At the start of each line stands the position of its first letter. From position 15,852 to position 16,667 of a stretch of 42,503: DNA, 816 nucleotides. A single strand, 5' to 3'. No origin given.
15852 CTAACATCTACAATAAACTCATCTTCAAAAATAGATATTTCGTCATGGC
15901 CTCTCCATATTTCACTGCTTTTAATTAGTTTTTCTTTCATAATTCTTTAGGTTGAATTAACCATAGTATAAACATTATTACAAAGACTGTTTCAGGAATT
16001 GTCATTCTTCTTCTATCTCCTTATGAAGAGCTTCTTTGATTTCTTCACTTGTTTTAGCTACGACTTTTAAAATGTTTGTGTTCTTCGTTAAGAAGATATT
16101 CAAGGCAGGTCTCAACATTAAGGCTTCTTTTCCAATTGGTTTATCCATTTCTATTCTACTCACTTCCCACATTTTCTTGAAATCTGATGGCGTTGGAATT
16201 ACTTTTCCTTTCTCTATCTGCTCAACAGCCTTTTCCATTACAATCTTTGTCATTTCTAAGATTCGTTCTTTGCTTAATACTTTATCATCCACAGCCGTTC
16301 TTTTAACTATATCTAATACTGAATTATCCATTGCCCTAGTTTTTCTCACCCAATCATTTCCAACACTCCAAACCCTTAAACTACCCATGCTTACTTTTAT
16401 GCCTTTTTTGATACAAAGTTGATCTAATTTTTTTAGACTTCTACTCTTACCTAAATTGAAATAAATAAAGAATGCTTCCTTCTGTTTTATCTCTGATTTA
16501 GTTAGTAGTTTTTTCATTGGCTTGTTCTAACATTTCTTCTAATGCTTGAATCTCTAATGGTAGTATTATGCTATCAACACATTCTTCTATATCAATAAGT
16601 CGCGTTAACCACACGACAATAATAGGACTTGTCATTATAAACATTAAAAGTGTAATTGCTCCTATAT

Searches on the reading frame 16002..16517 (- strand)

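Call 24: search_protein_families(library=phrogs, max_evalue=0.01, proteins=[window:16002-16517:-])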
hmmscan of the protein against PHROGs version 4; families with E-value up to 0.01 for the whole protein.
window:16002-16517:- (171 aa): 1 family
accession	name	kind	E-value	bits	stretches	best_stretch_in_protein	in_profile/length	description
phrog_6299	-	head and packaging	1.8e-13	51.9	1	11-134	19-154/193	terminase small subunit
